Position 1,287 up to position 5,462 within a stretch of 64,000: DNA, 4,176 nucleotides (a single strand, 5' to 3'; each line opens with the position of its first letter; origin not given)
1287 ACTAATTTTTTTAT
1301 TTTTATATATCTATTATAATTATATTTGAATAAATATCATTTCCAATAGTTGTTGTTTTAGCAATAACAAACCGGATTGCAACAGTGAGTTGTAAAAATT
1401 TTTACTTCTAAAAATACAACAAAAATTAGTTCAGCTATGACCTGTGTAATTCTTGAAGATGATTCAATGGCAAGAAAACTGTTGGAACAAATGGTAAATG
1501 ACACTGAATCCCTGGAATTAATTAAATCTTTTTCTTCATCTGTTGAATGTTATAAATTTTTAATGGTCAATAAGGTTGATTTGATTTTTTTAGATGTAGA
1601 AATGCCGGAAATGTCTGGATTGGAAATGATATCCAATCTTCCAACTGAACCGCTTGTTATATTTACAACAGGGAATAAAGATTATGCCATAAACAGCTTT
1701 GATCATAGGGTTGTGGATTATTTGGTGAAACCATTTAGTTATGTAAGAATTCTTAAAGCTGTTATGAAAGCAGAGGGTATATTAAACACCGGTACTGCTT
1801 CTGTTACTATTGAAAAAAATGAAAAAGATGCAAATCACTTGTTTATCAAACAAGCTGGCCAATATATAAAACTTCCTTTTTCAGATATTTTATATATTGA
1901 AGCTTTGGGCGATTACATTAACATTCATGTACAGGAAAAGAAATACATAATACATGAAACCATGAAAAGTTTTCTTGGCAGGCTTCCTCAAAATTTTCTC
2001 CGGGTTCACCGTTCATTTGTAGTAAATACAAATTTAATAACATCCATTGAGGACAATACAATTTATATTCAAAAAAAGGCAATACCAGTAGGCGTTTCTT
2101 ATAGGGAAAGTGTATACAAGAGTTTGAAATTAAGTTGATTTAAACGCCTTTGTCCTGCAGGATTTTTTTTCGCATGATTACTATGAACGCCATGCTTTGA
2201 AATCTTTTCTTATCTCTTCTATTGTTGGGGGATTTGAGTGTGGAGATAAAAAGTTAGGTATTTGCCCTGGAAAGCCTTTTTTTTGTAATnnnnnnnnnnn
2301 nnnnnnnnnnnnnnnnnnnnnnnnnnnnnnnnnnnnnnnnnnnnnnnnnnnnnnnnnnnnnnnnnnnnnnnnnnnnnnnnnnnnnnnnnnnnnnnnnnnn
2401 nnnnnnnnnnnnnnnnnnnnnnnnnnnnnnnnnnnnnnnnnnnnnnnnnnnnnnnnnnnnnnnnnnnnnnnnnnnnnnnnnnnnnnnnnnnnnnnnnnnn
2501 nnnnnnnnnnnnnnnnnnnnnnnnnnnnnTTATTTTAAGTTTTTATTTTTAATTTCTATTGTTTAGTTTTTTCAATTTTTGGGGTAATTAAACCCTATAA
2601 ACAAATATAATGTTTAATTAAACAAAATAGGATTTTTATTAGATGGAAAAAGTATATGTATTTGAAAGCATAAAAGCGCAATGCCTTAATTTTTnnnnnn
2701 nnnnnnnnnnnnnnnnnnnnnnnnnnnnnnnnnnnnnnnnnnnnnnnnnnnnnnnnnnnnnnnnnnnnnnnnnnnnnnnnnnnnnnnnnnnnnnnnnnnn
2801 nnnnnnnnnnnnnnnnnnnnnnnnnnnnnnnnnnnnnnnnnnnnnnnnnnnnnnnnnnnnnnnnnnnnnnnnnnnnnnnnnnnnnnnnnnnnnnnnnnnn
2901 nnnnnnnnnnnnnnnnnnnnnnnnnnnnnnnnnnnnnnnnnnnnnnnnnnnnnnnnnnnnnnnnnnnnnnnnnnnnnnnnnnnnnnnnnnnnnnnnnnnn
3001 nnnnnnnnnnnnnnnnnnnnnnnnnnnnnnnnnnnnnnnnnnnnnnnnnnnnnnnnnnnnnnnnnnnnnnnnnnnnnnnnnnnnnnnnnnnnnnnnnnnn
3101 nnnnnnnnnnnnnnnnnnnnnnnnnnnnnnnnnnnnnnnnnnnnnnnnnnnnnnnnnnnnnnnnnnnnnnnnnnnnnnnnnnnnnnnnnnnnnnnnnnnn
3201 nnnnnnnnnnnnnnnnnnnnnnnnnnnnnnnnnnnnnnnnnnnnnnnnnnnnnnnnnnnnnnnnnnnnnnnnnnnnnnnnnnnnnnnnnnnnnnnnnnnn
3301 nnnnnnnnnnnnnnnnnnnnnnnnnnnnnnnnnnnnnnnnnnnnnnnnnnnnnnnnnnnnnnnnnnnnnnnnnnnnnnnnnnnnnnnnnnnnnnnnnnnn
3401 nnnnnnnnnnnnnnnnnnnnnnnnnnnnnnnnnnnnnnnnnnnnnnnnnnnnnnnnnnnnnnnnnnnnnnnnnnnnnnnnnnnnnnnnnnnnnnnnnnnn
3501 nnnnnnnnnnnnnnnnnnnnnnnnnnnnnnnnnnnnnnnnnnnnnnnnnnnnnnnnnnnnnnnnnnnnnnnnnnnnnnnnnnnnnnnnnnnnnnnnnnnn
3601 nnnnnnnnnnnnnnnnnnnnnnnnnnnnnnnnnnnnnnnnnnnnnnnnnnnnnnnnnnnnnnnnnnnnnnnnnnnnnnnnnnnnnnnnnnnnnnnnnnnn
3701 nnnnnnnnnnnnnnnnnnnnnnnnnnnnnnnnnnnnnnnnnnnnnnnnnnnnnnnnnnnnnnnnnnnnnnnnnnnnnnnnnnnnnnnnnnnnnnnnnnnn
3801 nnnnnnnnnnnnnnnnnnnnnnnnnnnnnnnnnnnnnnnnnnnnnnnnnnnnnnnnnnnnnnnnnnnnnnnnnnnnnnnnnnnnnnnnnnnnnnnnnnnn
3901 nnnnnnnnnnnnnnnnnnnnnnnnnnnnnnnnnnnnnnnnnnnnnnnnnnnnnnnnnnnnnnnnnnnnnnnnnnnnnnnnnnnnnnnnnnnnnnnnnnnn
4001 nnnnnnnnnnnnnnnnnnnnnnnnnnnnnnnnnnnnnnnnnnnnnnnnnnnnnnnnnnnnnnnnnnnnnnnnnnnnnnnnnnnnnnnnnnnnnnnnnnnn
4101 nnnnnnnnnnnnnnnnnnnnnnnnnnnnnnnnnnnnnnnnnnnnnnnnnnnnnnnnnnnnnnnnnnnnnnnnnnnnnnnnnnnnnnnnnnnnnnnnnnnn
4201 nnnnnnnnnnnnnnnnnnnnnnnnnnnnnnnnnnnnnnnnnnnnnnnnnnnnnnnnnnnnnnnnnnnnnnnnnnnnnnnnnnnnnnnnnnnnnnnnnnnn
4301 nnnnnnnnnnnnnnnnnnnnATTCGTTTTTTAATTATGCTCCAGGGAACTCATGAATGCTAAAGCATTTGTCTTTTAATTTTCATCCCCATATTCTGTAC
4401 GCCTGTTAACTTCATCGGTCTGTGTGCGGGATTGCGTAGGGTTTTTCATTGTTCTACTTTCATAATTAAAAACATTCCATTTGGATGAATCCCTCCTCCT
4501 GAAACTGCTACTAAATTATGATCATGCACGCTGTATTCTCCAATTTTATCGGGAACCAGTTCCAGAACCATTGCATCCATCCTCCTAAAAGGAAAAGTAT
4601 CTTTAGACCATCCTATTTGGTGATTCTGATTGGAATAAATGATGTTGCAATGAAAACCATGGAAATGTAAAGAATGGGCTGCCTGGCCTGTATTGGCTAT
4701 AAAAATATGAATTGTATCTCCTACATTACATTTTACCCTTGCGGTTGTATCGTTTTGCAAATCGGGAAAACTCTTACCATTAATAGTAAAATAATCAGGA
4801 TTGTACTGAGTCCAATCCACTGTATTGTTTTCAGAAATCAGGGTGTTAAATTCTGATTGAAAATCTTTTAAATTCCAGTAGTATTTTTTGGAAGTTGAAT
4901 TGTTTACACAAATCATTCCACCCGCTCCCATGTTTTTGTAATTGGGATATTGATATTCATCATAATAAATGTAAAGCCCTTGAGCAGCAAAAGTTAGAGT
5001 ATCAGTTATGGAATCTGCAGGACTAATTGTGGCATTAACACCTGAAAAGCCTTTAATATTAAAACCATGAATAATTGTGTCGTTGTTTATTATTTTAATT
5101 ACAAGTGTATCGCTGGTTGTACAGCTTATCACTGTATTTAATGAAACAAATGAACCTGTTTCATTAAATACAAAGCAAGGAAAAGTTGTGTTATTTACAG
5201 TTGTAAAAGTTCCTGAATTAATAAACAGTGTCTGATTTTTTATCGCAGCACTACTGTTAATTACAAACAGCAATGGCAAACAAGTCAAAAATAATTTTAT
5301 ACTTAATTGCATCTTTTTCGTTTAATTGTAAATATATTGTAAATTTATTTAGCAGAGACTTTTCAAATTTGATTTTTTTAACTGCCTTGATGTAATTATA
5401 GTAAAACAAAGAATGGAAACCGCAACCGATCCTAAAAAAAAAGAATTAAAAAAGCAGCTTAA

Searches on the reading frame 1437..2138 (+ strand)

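Call 23: search_protein_families(library=pfam, proteins=[window:1437-2138:+], max_evalue=0.001)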
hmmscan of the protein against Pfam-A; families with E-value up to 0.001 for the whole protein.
window:1437-2138:+ (233 aa): 2 families
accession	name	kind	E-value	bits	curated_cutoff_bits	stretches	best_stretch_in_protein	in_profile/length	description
PF04397.21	LytTR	-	5.6e-20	71.8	22.6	1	142-230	2-97/98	LytTr DNA-binding domain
PF00072.30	Response_reg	-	9.4e-19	68.1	30.2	1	4-109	2-110/111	Response regulator receiver domain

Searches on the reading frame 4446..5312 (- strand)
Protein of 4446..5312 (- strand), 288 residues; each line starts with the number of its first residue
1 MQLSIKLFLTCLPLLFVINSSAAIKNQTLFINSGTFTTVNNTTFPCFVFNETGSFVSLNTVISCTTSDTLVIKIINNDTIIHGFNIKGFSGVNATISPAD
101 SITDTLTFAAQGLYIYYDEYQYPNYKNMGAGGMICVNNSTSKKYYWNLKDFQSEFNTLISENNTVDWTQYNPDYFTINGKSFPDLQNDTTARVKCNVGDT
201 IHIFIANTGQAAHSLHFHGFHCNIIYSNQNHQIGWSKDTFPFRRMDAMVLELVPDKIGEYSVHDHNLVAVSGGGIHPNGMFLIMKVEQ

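Call 23: search_protein_families(library=pfam, proteins=[window:4446-5312:-], max_evalue=0.001)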
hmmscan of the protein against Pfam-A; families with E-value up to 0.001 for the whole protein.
window:4446-5312:- (288 aa): 2 families
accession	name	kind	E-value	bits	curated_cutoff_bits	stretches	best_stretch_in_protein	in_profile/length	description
PF07731.20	Cu-oxidase_2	-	1.4e-07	31.8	20.4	1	173-268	19-121/137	Multicopper oxidase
PF07732.21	Cu-oxidase_3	-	2.2e-05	24.9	21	0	60-139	27-117/119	Multicopper oxidase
